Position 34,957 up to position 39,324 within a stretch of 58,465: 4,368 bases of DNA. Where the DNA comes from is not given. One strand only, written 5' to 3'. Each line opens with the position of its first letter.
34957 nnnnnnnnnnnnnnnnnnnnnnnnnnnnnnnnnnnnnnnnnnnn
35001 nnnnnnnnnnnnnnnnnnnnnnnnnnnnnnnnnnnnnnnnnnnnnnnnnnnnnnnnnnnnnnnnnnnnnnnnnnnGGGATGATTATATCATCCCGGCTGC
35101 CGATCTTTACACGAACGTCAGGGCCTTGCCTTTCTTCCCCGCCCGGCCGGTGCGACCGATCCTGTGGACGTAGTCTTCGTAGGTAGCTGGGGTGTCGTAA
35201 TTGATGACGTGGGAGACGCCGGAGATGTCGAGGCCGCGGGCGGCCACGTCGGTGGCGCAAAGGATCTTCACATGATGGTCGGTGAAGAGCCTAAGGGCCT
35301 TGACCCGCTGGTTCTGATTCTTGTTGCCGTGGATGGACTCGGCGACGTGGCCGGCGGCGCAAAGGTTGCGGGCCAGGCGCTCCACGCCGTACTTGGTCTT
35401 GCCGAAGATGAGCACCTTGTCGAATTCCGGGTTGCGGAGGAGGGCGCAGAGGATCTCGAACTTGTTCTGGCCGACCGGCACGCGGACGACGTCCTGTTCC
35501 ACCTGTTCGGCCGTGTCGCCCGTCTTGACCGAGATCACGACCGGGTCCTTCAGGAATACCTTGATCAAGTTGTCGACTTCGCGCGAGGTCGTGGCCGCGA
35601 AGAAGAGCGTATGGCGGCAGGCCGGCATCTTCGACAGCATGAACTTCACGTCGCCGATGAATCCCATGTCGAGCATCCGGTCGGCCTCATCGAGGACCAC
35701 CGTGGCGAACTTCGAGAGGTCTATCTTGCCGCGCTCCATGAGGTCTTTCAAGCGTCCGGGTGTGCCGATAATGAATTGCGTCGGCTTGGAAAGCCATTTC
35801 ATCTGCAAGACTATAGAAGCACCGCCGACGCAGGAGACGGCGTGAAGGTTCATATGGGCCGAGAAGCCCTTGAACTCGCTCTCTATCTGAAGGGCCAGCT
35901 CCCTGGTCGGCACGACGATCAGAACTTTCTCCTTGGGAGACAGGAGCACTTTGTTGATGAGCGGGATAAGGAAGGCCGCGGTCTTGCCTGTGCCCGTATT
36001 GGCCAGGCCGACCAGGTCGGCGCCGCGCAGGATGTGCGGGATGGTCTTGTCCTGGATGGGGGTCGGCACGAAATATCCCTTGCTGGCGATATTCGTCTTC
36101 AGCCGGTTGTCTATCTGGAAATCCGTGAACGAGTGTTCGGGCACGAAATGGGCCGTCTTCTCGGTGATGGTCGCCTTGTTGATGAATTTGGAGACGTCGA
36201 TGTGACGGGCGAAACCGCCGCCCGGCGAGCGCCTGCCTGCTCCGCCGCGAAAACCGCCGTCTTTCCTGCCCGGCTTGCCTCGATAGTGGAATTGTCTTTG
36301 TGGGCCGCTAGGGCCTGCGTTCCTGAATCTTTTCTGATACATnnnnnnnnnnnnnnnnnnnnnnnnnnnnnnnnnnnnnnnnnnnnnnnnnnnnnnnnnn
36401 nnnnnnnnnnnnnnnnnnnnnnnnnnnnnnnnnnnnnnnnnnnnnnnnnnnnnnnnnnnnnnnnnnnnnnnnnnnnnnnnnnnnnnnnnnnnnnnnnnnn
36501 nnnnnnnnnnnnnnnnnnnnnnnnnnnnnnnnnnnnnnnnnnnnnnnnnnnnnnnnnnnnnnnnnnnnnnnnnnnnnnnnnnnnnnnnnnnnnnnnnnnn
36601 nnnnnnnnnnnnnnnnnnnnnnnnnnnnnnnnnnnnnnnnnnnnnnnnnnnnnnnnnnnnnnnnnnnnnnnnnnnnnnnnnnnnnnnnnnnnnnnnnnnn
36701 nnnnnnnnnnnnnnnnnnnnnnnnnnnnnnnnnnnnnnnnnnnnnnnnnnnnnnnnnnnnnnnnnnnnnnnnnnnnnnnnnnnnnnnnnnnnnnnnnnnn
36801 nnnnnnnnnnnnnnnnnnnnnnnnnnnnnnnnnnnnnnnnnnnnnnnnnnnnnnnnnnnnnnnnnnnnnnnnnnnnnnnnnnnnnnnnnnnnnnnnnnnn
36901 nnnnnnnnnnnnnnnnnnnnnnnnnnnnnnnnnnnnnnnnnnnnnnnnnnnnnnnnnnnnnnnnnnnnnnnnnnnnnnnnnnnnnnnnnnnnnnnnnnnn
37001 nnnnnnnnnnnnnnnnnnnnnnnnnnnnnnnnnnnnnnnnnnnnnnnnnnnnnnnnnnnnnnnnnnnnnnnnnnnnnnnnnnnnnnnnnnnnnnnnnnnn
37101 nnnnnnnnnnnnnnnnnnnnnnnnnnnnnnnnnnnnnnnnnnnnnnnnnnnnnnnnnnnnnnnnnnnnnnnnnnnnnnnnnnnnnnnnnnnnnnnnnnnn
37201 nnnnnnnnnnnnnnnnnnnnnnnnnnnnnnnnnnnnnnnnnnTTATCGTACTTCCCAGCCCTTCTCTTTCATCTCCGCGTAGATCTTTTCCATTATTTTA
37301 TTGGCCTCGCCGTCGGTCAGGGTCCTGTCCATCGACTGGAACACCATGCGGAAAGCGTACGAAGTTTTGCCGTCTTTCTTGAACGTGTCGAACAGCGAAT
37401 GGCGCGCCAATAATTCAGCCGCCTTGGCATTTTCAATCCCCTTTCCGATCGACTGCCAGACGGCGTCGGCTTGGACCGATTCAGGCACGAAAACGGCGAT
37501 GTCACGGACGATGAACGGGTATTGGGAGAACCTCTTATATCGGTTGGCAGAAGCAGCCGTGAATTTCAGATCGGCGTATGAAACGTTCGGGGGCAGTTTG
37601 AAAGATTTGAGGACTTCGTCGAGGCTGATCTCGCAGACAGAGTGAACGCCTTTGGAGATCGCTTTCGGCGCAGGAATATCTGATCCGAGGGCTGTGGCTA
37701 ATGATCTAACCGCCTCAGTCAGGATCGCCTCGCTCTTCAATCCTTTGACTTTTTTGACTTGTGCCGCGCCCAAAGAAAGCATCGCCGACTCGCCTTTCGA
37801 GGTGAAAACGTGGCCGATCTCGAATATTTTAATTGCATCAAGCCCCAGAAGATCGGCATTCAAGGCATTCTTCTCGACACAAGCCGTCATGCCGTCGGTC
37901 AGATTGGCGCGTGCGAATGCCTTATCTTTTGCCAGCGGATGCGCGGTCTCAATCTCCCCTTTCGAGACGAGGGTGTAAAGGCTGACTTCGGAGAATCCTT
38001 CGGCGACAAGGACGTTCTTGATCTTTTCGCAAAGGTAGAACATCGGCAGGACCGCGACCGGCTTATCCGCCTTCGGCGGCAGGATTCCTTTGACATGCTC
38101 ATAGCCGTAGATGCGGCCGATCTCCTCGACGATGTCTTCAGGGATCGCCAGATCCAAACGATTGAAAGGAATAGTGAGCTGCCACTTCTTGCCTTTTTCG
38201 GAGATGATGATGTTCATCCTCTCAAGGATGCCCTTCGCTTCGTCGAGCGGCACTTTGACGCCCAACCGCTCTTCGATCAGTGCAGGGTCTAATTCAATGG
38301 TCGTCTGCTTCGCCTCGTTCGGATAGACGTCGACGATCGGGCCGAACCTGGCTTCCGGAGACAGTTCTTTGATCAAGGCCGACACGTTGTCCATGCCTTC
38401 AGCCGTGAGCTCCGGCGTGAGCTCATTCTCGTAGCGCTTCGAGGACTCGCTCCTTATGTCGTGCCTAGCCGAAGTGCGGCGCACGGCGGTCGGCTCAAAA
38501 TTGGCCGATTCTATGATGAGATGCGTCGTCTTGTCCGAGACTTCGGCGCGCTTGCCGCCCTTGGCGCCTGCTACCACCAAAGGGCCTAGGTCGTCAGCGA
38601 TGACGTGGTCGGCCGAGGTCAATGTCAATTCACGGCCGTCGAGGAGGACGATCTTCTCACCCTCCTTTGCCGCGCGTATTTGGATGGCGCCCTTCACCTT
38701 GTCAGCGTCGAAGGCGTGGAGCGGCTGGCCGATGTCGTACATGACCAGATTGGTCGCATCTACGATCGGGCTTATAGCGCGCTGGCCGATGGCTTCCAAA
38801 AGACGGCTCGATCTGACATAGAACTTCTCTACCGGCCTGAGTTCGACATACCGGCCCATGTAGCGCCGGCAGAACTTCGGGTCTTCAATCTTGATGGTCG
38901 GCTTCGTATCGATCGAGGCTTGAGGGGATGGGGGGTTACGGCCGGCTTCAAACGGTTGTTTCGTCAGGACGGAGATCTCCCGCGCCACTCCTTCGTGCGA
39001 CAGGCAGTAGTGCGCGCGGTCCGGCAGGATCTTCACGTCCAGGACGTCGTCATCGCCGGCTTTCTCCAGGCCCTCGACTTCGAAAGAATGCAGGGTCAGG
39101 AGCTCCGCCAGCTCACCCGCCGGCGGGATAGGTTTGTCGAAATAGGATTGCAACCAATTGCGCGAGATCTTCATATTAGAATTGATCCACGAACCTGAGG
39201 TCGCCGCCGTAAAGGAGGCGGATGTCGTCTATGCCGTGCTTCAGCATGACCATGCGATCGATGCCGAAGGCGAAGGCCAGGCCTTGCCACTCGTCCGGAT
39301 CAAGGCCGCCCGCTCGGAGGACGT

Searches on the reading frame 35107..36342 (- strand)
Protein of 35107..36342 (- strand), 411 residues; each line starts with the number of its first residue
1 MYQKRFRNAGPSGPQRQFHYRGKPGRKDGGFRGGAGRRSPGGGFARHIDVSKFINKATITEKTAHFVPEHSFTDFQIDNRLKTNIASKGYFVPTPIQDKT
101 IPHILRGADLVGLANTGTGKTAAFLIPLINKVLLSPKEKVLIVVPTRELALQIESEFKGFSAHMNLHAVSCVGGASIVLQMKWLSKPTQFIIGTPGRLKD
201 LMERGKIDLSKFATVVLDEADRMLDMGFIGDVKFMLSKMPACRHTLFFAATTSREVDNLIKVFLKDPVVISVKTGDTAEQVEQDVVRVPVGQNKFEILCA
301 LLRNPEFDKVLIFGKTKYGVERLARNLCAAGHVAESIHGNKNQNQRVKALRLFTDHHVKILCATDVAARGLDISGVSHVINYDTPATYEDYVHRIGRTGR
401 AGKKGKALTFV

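Call 42: search_protein_families(library=pfam, proteins=[window:35107-36342:-], max_evalue=0.001)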
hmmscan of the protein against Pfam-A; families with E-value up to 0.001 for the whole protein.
window:35107-36342:- (411 aa): 3 families
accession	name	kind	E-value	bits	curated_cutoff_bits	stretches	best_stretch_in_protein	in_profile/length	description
PF00270.35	DEAD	-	6e-44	150.2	26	1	94-258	1-166/167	DEAD/DEAH box helicase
PF00271.37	Helicase_C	-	9.1e-31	106.8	23.5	1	294-402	2-110/110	Helicase conserved C-terminal domain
PF04851.21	ResIII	-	2.2e-07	31.4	22.5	1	115-226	31-140/164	Type III restriction enzyme, res subunit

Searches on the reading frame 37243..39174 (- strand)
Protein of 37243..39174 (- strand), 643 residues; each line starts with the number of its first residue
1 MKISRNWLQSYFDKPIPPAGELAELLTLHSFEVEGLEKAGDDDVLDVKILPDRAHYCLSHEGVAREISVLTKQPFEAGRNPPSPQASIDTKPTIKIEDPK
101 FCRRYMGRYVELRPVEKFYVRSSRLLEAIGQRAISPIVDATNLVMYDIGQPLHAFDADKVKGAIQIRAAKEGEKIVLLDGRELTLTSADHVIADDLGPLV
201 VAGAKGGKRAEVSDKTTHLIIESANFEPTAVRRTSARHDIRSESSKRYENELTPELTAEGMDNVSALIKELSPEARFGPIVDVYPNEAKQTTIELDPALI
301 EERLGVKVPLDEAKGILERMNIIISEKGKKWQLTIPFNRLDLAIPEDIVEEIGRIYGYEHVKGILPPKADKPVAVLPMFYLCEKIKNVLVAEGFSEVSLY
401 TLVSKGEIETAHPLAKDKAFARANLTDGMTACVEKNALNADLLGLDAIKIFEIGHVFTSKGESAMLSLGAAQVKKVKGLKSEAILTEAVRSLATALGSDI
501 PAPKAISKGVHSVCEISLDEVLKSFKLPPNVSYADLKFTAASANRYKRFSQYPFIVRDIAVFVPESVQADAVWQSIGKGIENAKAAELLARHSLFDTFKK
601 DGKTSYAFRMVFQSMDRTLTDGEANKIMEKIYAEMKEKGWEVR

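Call 42: search_protein_families(library=pfam, proteins=[window:37243-39174:-], max_evalue=0.001)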
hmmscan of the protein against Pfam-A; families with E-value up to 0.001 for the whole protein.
window:37243-39174:- (643 aa): 4 families
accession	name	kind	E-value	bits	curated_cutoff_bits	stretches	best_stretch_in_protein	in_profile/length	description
PF03483.22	B3_4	-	8.2e-49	166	29.3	1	102-272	2-173/174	B3/4 domain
PF03484.21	B5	-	6.7e-19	68.3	28.6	1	293-358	1-67/67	tRNA synthetase B5 domain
PF03147.19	FDX-ACB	-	1e-17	64.7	31.1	1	550-643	1-94/94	Ferredoxin-fold anticodon binding domain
PF17759.6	tRNA_synthFbeta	-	9.7e-07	28.9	22.4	1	381-462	21-110/214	Phenylalanyl tRNA synthetase beta chain CLM domain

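Call 70: list_cluster_members(proteins=[window:37243-39174:-, window:35107-36342:-, window:29501-30415:-, window:27816-29504:-])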
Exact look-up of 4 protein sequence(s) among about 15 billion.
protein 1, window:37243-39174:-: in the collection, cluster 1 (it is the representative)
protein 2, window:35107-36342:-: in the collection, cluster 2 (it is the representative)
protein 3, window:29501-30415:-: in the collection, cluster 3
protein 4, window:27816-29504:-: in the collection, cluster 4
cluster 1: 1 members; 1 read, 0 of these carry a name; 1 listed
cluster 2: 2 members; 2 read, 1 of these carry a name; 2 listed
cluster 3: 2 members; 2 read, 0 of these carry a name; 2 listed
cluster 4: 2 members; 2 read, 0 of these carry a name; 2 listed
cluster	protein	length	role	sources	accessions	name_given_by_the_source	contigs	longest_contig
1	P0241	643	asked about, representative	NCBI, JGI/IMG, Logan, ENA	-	-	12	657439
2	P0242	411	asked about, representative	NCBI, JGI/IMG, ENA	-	-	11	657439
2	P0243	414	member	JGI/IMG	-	superfamily II DNA/RNA helicase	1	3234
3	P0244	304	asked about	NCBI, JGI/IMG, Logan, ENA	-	-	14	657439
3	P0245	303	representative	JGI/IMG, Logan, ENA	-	-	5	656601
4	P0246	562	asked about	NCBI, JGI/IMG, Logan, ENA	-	-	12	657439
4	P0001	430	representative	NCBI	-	-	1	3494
